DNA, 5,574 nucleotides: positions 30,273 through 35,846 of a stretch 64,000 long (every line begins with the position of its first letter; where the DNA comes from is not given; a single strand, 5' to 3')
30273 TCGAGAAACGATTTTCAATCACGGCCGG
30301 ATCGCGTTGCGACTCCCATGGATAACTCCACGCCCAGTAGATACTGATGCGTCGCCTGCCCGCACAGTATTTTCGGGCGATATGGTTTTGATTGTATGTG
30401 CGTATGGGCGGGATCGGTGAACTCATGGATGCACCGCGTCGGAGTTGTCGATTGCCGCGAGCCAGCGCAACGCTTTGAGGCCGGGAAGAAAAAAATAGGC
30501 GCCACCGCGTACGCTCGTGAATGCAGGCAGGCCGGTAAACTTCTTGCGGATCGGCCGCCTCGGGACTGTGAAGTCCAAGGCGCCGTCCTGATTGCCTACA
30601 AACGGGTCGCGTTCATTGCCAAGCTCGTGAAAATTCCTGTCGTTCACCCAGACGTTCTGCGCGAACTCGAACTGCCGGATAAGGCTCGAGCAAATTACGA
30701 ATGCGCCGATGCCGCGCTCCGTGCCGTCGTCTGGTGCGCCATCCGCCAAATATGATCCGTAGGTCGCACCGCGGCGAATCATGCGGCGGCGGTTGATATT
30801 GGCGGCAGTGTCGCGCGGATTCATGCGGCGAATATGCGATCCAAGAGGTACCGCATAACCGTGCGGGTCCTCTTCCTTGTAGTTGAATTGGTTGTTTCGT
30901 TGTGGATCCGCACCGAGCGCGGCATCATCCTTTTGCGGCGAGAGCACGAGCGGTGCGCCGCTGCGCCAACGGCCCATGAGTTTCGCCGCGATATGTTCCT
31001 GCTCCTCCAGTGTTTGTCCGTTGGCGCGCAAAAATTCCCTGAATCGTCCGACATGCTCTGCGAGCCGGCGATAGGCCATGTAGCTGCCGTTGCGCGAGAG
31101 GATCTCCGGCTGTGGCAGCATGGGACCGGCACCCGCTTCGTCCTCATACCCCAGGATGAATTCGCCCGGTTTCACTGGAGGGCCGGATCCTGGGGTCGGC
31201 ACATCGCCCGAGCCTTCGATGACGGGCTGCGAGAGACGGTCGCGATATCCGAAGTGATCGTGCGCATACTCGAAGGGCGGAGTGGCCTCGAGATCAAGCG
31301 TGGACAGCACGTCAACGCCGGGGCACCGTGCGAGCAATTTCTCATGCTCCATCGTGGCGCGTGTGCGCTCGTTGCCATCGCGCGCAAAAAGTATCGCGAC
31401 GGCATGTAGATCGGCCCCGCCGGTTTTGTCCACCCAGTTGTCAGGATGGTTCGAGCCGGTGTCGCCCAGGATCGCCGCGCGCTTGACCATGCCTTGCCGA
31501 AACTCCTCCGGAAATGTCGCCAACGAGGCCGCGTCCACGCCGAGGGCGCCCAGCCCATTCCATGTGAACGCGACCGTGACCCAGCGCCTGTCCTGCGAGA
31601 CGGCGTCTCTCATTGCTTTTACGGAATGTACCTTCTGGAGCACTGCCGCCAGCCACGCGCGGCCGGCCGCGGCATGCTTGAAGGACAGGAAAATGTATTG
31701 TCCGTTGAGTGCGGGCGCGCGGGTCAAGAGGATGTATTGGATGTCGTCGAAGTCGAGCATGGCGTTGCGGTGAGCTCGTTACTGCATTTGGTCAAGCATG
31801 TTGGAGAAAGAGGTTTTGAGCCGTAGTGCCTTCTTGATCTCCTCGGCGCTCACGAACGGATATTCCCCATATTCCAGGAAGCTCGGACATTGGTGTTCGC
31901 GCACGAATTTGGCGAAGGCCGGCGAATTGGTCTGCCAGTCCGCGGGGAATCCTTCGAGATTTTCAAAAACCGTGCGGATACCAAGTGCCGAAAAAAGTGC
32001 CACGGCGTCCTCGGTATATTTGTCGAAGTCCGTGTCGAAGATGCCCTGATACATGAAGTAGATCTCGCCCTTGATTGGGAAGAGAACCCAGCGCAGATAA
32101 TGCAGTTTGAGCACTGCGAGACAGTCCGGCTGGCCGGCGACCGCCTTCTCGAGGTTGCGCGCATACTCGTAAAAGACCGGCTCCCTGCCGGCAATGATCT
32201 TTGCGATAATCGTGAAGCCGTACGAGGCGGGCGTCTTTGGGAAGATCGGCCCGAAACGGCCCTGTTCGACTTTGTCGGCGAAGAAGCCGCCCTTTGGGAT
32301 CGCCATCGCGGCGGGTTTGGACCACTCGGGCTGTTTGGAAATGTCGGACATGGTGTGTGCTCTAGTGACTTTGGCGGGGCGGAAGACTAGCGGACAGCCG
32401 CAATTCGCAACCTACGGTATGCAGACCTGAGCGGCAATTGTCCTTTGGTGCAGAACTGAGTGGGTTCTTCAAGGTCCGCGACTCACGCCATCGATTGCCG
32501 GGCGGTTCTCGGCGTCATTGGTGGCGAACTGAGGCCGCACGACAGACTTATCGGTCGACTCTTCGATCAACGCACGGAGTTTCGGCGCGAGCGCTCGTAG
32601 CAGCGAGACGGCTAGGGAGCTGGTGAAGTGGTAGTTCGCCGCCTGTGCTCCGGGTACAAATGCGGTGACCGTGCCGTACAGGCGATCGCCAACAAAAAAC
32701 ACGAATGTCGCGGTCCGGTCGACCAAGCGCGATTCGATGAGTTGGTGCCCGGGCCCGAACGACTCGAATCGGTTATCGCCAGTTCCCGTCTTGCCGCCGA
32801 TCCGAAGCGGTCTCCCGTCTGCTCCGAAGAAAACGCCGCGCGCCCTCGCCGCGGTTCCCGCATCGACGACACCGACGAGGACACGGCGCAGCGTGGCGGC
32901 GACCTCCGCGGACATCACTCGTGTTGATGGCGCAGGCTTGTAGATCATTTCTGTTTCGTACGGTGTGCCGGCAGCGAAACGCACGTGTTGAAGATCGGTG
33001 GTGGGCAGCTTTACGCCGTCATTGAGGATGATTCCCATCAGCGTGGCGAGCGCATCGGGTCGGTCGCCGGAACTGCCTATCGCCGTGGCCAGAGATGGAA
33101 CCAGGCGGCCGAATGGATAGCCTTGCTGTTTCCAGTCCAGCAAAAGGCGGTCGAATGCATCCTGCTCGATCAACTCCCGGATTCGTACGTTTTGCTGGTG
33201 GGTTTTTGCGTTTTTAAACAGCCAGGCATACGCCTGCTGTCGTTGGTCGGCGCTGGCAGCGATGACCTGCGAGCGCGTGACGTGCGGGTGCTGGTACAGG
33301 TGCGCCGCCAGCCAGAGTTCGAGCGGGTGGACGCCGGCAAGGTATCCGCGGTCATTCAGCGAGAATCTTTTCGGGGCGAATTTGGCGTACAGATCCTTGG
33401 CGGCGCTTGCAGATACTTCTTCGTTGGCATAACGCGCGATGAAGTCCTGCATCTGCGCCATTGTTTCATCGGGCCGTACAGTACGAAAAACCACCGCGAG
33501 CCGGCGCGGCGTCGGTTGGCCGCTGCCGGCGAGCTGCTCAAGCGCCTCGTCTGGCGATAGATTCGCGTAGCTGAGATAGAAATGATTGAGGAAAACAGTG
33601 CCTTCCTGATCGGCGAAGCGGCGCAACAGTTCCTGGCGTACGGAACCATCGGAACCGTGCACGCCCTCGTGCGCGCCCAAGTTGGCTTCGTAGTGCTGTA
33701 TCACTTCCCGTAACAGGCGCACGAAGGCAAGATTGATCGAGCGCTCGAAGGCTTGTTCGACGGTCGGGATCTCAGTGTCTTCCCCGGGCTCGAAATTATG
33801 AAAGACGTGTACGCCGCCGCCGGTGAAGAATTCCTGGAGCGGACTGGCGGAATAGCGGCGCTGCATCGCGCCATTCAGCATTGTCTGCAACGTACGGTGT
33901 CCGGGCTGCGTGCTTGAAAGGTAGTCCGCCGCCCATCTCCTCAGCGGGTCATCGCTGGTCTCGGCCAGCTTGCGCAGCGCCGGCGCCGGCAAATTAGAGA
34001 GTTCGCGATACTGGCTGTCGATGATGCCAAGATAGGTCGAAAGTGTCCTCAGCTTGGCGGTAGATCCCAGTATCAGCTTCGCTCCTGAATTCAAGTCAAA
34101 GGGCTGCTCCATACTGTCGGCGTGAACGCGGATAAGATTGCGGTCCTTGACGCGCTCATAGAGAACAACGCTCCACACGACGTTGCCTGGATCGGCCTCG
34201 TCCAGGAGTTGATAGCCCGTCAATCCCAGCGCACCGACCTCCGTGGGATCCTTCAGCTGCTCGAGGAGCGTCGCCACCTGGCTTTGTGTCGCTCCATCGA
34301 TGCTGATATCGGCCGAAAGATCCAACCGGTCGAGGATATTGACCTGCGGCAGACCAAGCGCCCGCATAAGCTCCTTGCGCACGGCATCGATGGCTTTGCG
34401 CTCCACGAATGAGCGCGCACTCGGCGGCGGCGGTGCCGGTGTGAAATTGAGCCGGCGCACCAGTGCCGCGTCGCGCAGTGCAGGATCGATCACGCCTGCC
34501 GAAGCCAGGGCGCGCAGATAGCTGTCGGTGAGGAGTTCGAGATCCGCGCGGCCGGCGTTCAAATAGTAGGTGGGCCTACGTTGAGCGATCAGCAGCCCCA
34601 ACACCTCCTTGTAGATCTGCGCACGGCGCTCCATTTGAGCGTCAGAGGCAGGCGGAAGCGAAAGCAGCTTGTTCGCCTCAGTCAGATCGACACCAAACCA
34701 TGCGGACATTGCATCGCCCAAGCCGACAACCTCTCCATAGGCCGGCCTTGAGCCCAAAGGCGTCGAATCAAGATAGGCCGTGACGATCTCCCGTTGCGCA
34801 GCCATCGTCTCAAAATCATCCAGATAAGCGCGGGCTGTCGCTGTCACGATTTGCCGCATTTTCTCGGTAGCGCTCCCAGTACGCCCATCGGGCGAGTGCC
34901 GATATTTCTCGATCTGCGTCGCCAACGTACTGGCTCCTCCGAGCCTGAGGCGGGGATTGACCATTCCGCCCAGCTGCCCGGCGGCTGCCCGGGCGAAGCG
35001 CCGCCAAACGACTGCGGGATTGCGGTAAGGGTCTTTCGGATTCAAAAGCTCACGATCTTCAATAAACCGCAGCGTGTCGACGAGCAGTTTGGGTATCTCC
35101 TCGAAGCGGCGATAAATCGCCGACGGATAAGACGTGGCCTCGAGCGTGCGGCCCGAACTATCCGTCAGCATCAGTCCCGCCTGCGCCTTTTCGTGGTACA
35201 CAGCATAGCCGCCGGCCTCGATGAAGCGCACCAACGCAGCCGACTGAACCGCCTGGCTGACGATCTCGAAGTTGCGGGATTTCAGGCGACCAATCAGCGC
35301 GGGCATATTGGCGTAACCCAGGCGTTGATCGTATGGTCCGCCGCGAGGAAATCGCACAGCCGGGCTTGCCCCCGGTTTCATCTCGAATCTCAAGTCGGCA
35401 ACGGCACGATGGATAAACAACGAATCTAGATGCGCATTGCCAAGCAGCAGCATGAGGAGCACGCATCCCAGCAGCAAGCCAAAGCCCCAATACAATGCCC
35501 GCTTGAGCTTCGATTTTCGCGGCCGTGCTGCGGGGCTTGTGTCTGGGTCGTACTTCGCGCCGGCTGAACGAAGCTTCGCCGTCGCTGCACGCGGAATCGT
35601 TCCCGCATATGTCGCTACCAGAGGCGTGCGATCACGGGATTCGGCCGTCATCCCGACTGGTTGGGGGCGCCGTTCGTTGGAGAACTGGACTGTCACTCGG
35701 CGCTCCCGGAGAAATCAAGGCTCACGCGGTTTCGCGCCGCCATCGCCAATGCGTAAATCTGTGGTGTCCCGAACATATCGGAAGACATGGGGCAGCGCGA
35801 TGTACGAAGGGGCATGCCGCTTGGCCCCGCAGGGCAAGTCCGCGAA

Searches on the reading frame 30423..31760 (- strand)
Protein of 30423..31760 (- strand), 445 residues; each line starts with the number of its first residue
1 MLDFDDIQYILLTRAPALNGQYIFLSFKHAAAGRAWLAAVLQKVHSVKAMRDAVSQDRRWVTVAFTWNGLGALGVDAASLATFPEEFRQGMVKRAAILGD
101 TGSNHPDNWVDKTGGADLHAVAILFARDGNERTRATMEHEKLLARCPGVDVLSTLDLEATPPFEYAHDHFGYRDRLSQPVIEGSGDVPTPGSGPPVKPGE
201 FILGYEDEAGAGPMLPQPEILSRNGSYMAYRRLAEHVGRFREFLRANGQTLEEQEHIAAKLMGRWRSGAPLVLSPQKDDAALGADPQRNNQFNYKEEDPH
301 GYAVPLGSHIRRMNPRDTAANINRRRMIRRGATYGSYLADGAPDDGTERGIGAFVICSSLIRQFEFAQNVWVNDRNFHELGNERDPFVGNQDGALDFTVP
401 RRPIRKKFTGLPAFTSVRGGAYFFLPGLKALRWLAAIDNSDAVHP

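Call 19: search_protein_families(library=pfam, proteins=[window:30423-31760:-])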
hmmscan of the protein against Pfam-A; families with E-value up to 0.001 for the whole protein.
window:30423-31760:- (445 aa): 2 families
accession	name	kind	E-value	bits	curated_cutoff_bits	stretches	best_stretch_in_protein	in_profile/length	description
PF21105.3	DyP_N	-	1.1e-07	32.6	27.5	1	21-132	16-136/163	DyP dimeric alpha+beta barrel domain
PF20628.3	Dyp_perox_C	-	0.00062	20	20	0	223-347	35-117/166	Dyp-type peroxidase, C-terminal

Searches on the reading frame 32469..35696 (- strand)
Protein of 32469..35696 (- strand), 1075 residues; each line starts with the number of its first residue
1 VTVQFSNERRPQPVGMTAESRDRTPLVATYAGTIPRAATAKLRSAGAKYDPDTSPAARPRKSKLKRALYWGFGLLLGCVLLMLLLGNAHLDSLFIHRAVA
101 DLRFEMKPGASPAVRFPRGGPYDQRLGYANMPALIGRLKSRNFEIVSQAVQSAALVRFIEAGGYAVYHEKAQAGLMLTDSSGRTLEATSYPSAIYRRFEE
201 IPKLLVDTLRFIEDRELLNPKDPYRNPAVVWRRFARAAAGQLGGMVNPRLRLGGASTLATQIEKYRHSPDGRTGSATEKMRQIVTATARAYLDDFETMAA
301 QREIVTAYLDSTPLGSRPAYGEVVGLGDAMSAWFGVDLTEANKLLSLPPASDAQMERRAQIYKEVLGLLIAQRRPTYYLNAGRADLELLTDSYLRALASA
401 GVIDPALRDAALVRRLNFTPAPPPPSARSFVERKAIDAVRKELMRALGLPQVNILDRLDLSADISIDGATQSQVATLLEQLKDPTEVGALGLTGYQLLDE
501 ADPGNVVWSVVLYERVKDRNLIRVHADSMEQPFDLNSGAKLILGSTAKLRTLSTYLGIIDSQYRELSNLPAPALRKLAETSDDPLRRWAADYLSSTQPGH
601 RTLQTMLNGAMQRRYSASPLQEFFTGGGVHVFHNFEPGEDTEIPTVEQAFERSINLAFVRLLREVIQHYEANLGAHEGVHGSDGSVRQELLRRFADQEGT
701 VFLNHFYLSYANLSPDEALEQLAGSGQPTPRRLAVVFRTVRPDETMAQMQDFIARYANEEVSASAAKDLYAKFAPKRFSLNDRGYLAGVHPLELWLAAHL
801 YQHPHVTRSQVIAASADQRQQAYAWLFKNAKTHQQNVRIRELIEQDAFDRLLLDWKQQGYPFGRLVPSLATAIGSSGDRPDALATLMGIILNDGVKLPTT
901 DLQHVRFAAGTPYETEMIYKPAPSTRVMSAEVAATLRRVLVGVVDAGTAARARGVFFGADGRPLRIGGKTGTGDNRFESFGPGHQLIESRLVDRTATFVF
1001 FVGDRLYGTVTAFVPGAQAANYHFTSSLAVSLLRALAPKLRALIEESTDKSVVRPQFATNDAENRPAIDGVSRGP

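Call 19: search_protein_families(library=pfam, proteins=[window:32469-35696:-])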
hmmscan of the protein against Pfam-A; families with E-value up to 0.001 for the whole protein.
window:32469-35696:- (1075 aa): 2 families
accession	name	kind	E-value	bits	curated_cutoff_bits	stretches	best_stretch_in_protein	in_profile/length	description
PF00912.28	Transgly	-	4.1e-14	52.8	27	1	190-340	11-138/178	Transglycosylase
PF00905.27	Transpeptidase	-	9.2e-05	22.2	22.1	1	880-973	164-242/299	Penicillin binding protein transpeptidase domain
